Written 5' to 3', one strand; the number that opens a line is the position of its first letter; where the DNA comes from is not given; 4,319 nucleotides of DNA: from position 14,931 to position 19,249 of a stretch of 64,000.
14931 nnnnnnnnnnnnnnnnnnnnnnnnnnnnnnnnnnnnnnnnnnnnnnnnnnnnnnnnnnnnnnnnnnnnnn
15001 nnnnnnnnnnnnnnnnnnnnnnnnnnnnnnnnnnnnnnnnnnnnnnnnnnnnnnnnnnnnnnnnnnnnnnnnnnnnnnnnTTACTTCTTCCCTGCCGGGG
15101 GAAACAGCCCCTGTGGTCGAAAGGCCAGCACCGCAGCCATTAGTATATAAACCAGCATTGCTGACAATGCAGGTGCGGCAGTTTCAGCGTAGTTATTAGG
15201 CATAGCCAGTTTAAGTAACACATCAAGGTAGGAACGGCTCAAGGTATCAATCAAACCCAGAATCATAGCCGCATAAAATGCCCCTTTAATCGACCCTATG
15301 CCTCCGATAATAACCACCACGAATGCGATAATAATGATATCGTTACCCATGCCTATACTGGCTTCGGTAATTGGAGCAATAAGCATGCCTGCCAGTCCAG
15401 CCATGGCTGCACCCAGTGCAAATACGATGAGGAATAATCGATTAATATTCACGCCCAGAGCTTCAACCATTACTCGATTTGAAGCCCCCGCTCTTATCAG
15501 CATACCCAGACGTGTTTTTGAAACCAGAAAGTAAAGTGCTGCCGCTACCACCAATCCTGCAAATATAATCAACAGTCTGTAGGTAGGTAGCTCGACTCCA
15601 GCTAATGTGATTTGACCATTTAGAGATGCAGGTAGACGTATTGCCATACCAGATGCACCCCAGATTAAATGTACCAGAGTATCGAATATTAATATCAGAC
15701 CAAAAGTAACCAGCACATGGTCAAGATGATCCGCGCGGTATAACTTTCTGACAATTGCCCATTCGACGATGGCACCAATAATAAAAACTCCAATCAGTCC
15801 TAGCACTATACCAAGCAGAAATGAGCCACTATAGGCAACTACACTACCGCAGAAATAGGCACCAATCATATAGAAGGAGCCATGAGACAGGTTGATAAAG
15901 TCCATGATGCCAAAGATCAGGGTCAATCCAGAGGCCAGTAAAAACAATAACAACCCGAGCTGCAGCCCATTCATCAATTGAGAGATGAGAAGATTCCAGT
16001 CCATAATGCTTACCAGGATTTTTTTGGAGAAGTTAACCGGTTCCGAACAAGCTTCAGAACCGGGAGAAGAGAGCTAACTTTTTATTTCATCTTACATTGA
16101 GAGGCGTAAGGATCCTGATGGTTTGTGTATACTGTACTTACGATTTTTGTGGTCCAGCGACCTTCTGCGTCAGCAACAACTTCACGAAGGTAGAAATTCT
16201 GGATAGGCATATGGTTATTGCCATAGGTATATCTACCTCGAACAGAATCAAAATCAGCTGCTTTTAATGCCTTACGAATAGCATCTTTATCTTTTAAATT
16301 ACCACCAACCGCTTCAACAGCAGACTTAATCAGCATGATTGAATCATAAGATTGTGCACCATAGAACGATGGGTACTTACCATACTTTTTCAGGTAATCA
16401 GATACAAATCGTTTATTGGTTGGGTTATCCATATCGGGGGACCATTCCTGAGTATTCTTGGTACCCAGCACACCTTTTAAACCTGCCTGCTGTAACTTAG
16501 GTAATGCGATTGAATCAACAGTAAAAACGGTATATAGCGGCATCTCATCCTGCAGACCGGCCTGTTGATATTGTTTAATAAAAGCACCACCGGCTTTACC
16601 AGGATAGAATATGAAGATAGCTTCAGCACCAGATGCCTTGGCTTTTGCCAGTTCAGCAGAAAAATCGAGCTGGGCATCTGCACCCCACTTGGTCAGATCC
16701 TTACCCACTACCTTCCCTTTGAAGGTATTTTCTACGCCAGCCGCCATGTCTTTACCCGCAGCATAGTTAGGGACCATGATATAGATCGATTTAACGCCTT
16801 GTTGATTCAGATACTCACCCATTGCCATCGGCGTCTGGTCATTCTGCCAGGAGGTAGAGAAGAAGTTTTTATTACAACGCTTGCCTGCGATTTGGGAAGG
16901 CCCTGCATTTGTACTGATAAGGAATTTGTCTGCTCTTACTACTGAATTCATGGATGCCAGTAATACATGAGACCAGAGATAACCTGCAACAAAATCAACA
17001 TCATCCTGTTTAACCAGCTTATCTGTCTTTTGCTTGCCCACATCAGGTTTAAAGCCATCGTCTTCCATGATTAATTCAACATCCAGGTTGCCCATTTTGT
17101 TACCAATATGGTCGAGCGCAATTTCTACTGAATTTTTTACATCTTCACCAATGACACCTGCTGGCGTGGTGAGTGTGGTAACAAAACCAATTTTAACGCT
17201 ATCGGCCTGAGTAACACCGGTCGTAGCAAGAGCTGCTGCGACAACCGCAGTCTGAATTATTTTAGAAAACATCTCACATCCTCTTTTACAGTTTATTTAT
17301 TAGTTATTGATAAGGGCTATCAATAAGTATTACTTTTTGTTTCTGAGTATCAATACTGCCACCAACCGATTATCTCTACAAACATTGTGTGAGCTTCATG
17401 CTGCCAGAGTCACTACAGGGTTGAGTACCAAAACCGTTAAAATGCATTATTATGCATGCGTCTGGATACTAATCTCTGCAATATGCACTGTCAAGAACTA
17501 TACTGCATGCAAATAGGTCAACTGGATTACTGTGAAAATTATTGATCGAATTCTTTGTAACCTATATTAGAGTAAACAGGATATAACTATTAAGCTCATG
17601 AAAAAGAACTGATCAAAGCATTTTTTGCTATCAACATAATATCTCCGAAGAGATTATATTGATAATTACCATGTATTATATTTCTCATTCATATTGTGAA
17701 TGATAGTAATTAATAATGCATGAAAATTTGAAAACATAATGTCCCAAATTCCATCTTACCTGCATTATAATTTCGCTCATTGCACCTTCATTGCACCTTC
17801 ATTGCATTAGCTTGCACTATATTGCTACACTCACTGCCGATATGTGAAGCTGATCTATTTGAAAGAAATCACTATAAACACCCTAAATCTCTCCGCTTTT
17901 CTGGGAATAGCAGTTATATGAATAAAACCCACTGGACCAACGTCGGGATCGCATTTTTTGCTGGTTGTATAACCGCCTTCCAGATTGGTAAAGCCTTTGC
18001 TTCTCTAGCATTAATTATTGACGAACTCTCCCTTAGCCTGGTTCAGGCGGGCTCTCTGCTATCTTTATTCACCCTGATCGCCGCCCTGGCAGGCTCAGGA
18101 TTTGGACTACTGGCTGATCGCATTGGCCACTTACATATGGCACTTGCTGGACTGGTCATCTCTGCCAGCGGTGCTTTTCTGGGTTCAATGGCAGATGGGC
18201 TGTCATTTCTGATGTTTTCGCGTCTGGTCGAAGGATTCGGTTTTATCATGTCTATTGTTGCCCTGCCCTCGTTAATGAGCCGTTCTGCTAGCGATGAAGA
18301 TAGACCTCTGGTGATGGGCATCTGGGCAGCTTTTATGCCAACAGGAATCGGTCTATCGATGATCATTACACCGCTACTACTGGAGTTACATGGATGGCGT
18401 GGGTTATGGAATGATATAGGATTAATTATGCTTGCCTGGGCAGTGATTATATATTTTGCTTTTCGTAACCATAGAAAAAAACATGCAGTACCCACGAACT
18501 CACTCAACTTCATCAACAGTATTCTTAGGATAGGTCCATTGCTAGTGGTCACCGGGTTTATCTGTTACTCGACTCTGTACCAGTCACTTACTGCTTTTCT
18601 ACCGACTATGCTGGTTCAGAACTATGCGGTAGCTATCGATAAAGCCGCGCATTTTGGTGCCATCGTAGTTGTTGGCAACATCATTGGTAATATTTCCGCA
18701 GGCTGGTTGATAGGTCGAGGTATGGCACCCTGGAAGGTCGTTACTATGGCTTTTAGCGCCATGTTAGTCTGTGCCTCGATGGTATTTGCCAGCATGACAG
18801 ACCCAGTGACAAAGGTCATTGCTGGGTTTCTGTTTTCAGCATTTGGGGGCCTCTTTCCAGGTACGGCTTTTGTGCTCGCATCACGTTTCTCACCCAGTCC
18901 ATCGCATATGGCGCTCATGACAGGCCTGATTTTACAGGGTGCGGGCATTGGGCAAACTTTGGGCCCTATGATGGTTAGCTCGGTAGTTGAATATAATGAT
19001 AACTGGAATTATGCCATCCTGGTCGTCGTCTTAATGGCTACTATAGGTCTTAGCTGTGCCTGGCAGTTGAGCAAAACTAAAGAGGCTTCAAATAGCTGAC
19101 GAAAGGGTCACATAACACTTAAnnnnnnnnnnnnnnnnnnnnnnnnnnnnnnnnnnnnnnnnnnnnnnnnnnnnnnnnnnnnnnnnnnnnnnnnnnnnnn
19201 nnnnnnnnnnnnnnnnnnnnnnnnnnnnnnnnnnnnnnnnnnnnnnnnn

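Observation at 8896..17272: Nine-gene operon coupling a Liv-type ABC importer to a GS-like gamma-glutamyl ligase, a lone Rieske oxygenase, a thioesterase and a tautomerase: an uncharacterised amine/amide catabolic route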

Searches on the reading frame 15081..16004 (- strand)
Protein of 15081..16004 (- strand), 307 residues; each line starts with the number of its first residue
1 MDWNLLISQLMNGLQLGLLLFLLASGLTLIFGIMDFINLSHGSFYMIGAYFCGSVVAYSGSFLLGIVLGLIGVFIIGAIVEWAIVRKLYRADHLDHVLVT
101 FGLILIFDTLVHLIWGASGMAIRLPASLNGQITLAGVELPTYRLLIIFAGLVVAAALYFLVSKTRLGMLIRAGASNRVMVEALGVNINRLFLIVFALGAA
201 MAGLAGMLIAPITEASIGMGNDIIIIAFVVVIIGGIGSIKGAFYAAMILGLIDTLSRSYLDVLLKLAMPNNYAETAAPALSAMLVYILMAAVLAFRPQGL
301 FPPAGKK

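Call 3: search_protein_families(library=pfam, proteins=[window:15081-16004:-])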
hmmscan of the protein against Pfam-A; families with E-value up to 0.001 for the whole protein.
window:15081-16004:- (307 aa): 1 family
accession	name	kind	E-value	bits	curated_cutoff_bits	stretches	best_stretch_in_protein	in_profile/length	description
PF02653.21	BPD_transp_2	-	7.9e-39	133.9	26.8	1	10-293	2-269/269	Branched-chain amino acid transport system / permease component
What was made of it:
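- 15081..16004 (-): ABC permease (LivH/UrtB family, 307 aa). Pfam BPD_transp_2 (call 3).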

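Call 4: search_protein_families(library=ncbifam, proteins=[window:15081-16004:-])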
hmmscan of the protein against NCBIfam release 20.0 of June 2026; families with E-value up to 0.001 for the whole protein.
window:15081-16004:- (307 aa): 8 families
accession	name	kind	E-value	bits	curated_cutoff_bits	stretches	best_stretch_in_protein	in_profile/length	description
TIGR03409.1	urea_trans_UrtB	equivalog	1.6e-54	185.6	250.3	1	8-303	2-288/291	urea ABC transporter permease subunit UrtB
TIGR03622.1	urea_t_UrtB_arc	equivalog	8.7e-40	136.8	374.25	1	19-264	13-257/284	urea ABC transporter, permease protein UrtB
NF008011.0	PRK10740.1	equivalog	6.9e-25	88.3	379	1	6-265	8-280/308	high-affinity branched-chain amino acid ABC transporter permease LivH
NF007067.0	PRK09512.1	equivalog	1.4e-07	31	398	1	7-254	43-290/321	ribose ABC transporter permease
TIGR03408.1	urea_trans_UrtC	equivalog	1.5e-05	24.9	296.2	1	63-255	89-282/313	urea ABC transporter permease subunit UrtC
NF008450.0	PRK11301.1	subfamily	0.00011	21.8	366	0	16-262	117-385/418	high-affinity branched-chain amino acid ABC transporter permease LivM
NF007014.0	PRK09478.1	equivalog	0.00019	20.9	386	1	66-253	105-300/336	galactose/methyl galactoside ABC transporter permease MglC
NF011961.0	PRK15432.1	equivalog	0.00031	20.1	388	1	19-266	46-284/344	autoinducer 2 ABC transporter permease LsrC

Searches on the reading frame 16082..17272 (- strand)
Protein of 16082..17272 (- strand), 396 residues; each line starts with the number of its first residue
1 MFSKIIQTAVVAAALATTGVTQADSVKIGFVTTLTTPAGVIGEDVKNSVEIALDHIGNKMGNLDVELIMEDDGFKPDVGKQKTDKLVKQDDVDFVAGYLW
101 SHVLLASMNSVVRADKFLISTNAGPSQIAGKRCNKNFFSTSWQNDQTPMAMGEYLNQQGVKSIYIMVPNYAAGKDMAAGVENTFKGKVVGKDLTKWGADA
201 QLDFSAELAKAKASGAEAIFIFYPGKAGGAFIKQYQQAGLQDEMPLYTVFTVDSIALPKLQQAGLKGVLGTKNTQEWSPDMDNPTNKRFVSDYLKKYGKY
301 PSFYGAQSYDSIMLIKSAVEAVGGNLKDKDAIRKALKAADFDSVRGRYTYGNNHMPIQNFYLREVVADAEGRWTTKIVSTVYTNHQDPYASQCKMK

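Call 3: search_protein_families(library=pfam, proteins=[window:16082-17272:-])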
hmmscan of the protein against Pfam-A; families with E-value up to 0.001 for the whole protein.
window:16082-17272:- (396 aa): 3 families
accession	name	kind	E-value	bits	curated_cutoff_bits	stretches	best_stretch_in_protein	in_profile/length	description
PF13458.12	Peripla_BP_6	-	1.1e-75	255.9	31.7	1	25-368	1-341/343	Periplasmic binding protein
PF13433.12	Peripla_BP_5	-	3.1e-18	66.5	27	1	26-356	1-327/363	Periplasmic binding protein domain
PF01094.35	ANF_receptor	-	1.8e-12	47.4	25.4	1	45-351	2-335/353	Receptor family ligand binding region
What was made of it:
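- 16082..17272 (-): Periplasmic substrate-binding protein of the ABC importer (396 aa). Pfam Peripla_BP_6, 256 bits (call 3).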

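Call 4: search_protein_families(library=ncbifam, proteins=[window:16082-17272:-])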
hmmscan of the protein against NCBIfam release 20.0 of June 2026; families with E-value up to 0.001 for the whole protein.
window:16082-17272:- (396 aa): 3 families
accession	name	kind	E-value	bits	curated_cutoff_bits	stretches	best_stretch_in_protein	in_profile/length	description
TIGR03407.1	urea_ABC_UrtA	exception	8.5e-24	84.1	492.75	1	26-369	1-343/361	urea ABC transporter substrate-binding protein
NF011933.0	PRK15404.1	subfamily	2.5e-16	59.7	477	1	7-352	8-346/370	high-affinity branched-chain amino acid ABC transporter substrate-binding protein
TIGR03669.1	urea_ABC_arch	equivalog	4e-11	42.5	494.8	1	42-338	17-307/375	urea ABC transporter substrate-binding protein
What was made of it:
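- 16082..17272 (-): Urt and Liv equivalog scores are 84 and 60 bits against cut-offs of 492 and 477 (call 4).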

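Call 25: search_solved_structures(query=window:16082-17272:-, max_evalue=0.001)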
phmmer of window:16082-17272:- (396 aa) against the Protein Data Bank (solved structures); distinct sequences matched with E-value up to 0.001: 28.
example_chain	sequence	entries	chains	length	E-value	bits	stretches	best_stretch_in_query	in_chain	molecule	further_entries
4evq_A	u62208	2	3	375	8.8e-40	140.3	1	20-366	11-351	Putative ABC transporter subunit, substrate-binding component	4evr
4zpj_A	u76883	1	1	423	1.8e-33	119.5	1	11-375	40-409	Extracellular ligand-binding receptor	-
4ey3_A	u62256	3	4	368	6.1e-31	111.2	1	23-366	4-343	Twin-arginine translocation pathway signal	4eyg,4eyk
4evs_A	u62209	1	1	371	1.3e-26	97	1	22-380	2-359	PUTATIVE ABC TRANSPORTER SUBUNIT, SUBSTRATE-BINDING COMPONENT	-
4f06_A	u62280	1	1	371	1.1e-24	90.6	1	22-373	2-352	Extracellular ligand-binding receptor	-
3i09_A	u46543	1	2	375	9e-20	74.4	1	23-381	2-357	Periplasmic branched-chain amino acid-binding protein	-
7s6e_A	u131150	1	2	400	1.1e-19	74.2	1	20-370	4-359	Urea ABC transporter, periplasmic urea-binding protein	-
8tg1_A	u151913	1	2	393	6.3e-19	71.7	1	23-372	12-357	Extracellular ligand-binding receptor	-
3n0w_A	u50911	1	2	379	1.4e-18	70.5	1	26-380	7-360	ABC branched chain amino acid family transporter, periplasmic ligand binding protein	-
8hic_A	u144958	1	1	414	2.4e-18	69.7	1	24-369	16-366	Putative urea ABC transporter, substrate binding protein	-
7s6f_A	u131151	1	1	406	6.7e-18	68.3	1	24-370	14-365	Putative urea ABC transporter, urea binding protein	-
3nnd_B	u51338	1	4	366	2.3e-16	63.2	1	22-374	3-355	Possible substrate binding protein of ABC transporter system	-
3n0x_A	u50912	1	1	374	7.4e-16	61.6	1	23-374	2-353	Possible substrate binding protein of ABC transporter system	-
4q6w_A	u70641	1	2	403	1.2e-14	57.5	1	9-298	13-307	Putative leu/ile/val-binding protein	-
4n0q_A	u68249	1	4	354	3.8e-13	52.6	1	26-351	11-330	Leu/Ile/Val-binding protein homolog 3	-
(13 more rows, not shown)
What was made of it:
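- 16082..17272 (-): The best solved relatives are 4evq/4evr, 4ey3, 4evs and 4f06 at 91-140 bits, against 74 bits for urea binders and 28 for LivJ (call 25).
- The best solved relatives of the binding protein are aromatic-acid binders (call 25).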

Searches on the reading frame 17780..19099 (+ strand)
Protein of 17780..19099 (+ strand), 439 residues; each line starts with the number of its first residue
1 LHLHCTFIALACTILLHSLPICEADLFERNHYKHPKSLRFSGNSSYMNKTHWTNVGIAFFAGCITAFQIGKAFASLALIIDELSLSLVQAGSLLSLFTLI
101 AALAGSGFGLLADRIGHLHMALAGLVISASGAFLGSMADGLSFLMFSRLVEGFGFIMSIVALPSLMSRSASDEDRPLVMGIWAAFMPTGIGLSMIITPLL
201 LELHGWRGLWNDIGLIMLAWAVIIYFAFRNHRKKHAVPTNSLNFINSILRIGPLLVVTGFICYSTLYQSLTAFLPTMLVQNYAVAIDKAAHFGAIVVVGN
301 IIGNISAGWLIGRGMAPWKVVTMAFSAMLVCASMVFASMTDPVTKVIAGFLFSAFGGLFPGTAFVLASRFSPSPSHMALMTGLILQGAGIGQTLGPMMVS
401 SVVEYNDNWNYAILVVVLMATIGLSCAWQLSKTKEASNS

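Call 7: search_protein_families(library=pfam, proteins=[window:17780-19099:+])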
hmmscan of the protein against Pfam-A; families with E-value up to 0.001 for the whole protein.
window:17780-19099:+ (439 aa): 2 families
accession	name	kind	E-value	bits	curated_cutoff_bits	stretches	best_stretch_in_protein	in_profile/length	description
PF07690.21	MFS_1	-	2.1e-35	122.7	33.4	2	59-396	2-347/347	Major Facilitator Superfamily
PF06779.20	MFS_4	-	1.3e-06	28.4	26.3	1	102-422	46-358/364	Uncharacterised MFS-type transporter YbfB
